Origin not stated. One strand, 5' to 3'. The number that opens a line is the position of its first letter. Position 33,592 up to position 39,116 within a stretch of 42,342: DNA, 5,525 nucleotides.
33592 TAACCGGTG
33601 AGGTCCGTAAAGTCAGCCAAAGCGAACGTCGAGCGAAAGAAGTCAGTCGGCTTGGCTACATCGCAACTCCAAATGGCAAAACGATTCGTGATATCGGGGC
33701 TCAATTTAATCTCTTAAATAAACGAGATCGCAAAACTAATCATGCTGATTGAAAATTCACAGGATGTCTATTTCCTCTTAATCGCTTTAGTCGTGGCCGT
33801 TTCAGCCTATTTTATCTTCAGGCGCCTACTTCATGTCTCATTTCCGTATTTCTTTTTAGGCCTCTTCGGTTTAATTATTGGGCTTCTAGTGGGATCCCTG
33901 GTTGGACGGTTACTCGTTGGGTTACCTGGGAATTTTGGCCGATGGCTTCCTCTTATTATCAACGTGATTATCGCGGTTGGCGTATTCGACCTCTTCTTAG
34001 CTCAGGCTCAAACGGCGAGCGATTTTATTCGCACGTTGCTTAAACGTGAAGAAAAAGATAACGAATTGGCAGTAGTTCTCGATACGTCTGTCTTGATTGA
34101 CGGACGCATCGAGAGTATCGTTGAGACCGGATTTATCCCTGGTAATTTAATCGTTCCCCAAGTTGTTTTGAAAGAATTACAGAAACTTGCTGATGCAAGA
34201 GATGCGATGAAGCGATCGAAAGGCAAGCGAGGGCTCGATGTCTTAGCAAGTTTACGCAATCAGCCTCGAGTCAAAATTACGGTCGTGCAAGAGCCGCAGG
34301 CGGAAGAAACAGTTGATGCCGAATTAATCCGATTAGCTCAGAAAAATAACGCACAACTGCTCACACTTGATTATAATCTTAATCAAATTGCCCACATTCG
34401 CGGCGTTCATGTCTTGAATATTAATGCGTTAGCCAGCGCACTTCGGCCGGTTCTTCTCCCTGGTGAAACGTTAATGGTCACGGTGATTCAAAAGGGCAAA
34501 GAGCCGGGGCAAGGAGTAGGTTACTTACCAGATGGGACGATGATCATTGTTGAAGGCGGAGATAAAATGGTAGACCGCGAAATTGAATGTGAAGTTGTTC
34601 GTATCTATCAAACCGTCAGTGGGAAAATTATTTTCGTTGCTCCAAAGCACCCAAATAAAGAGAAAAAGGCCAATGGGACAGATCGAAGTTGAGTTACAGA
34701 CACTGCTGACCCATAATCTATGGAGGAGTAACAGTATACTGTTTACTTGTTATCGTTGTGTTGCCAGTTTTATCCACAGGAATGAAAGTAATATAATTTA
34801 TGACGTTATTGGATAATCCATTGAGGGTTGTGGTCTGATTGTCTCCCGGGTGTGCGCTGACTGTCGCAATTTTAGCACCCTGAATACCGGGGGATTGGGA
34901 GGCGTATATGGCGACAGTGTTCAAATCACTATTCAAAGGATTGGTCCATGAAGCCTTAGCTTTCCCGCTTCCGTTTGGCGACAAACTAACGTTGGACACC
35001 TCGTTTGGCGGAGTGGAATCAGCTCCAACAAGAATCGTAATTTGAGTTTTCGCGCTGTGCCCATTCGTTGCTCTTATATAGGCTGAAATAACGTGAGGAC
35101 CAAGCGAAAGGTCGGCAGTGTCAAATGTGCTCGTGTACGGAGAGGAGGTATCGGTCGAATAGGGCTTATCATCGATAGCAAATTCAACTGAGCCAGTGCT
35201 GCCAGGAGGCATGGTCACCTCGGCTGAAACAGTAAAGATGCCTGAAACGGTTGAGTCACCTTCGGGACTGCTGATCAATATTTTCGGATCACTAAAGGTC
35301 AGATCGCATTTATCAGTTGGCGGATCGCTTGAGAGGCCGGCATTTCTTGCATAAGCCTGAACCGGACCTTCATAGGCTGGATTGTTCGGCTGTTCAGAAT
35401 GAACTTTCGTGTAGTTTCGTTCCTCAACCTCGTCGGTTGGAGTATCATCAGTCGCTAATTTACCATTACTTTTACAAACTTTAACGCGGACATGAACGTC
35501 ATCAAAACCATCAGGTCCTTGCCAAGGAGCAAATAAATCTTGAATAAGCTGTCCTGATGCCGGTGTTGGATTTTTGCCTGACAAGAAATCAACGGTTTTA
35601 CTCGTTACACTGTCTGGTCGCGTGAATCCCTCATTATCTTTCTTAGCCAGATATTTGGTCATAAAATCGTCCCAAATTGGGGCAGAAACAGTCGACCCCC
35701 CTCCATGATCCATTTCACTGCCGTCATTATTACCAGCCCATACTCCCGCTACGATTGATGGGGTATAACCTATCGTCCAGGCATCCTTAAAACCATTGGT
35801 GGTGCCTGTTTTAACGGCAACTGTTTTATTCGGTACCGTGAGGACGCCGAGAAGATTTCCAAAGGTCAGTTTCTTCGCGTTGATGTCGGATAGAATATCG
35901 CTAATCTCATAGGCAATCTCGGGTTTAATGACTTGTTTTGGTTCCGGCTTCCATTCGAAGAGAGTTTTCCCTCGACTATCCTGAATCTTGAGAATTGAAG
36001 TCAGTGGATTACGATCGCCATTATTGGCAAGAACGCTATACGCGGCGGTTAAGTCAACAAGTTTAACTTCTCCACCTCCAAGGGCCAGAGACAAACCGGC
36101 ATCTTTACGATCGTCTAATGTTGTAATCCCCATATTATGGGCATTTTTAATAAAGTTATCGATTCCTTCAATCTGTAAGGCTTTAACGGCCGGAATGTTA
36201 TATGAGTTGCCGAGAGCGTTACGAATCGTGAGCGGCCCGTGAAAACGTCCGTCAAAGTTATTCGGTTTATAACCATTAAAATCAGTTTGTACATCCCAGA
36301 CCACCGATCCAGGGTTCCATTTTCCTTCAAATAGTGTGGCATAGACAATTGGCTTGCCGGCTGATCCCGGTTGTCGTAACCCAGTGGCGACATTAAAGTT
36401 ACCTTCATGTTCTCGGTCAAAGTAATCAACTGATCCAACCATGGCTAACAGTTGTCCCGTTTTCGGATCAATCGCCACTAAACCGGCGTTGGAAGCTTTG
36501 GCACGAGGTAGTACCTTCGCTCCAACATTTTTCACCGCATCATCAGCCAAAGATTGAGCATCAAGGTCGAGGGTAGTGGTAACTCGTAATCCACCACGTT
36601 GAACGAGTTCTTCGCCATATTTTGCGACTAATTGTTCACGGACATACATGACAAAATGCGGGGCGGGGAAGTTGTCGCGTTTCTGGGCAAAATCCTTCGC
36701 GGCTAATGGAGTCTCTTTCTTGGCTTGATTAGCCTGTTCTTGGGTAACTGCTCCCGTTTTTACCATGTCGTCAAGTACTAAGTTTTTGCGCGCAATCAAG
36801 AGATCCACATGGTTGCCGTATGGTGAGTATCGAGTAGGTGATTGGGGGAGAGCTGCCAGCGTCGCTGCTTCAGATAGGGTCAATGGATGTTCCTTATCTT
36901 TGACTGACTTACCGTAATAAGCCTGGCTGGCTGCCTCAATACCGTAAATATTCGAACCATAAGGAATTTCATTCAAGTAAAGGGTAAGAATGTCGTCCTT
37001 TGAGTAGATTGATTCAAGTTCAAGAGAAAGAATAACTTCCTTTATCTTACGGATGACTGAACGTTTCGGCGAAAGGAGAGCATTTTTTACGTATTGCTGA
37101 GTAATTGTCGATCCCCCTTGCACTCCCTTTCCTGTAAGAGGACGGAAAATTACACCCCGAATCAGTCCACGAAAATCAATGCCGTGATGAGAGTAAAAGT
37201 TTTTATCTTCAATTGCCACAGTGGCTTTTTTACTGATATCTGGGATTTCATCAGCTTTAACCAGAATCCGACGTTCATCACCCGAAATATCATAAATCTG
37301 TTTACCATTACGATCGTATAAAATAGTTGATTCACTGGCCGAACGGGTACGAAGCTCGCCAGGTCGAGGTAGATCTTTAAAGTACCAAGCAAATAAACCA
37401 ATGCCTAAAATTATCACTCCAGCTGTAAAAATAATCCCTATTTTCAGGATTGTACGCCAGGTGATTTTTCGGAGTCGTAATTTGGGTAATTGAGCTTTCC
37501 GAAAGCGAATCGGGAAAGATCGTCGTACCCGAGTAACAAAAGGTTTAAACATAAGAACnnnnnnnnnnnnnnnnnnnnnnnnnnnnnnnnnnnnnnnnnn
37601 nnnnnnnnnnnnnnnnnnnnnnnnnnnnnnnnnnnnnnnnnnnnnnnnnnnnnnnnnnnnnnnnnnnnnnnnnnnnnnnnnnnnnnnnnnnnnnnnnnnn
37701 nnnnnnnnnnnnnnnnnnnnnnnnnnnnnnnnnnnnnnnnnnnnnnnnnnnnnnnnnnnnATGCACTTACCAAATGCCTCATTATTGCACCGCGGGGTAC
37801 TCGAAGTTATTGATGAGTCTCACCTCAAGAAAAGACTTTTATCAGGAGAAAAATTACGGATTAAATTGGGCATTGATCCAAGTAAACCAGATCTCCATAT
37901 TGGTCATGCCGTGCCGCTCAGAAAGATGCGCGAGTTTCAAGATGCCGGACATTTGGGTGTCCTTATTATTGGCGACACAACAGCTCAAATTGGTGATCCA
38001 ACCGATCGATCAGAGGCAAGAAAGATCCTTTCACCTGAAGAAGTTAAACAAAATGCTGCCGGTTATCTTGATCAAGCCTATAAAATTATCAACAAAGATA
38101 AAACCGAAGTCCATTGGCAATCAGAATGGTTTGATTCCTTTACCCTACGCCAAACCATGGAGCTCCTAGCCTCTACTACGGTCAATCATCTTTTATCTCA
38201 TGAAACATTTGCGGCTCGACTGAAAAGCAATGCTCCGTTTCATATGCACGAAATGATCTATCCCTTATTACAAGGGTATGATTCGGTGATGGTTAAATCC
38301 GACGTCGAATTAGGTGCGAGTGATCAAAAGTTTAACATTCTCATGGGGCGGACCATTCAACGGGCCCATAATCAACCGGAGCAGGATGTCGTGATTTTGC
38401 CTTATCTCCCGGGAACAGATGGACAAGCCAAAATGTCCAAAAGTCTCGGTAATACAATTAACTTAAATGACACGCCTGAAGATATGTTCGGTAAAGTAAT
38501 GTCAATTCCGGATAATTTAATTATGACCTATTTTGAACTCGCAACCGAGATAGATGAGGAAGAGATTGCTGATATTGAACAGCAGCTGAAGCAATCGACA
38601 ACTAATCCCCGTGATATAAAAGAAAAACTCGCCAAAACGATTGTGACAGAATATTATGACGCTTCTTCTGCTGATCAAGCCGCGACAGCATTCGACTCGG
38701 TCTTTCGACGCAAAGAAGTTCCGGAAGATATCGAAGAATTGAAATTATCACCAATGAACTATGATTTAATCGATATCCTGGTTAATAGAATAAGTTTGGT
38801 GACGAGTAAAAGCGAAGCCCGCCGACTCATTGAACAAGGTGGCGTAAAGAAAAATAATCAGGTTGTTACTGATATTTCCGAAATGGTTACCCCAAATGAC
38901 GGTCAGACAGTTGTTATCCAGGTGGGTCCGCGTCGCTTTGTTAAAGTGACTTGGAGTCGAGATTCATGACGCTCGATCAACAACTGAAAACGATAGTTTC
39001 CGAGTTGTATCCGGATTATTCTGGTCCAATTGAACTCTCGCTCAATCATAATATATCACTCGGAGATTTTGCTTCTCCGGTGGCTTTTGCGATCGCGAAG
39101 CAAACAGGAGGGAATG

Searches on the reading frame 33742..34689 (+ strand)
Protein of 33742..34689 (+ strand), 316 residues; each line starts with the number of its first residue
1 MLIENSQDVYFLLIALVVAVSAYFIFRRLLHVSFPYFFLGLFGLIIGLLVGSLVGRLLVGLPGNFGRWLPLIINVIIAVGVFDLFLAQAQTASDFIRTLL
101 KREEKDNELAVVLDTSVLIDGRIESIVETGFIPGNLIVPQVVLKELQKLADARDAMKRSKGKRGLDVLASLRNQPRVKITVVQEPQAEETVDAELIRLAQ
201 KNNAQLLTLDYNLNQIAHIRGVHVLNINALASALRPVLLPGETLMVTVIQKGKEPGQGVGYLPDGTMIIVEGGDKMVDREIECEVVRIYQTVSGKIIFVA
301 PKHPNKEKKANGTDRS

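Call 7: search_protein_families(library=ncbifam, proteins=[window:33742-34689:+], max_evalue=0.00001)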
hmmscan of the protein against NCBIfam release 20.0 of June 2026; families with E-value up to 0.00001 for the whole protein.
window:33742-34689:+ (316 aa): 1 family
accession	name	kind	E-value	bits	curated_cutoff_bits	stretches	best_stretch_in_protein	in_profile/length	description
NF010335.0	PRK13764.1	equivalog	1.3e-12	47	340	1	109-229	4-132/613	ATPase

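Call 12: search_protein_families(library=pfam, proteins=[window:33742-34689:+], max_evalue=0.0001)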
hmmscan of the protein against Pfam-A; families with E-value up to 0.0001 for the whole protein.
window:33742-34689:+ (316 aa): 3 families
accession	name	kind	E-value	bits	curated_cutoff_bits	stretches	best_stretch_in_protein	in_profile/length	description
PF01850.27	PIN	-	2e-07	32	23.6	1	111-217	1-118/120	PIN domain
PF13638.12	PIN_4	-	2.6e-05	24.9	21.9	1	111-226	1-130/132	PIN domain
PF01938.26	TRAM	-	7.4e-05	23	21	0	240-289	4-52/61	TRAM domain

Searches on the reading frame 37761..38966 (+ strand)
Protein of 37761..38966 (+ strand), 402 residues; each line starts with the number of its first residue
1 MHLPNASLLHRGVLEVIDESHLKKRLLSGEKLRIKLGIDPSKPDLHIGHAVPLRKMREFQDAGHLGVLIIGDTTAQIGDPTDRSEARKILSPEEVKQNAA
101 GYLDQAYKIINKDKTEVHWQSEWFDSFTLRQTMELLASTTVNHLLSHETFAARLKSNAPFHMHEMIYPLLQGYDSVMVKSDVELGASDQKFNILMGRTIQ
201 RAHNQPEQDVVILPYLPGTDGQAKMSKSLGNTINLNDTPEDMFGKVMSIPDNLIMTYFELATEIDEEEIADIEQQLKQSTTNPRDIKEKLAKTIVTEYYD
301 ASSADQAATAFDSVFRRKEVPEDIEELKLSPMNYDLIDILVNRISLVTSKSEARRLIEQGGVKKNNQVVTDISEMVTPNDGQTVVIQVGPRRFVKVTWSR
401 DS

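Call 12: search_protein_families(library=pfam, proteins=[window:37761-38966:+], max_evalue=0.0001)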
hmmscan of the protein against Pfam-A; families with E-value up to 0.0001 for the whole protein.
window:37761-38966:+ (402 aa): 3 families
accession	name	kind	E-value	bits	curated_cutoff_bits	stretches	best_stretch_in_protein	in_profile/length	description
PF00579.31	tRNA-synt_1b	-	2.1e-72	244.4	21.1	1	29-315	3-291/292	tRNA synthetases class I (W and Y)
PF01479.30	S4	-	1.4e-10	41.2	22.8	1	337-380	3-46/48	S4 domain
PF22421.1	SYY_C-terminal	-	4.2e-07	30.2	27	1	322-393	7-80/83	Tyrosine--tRNA ligase SYY-like C-terminal domain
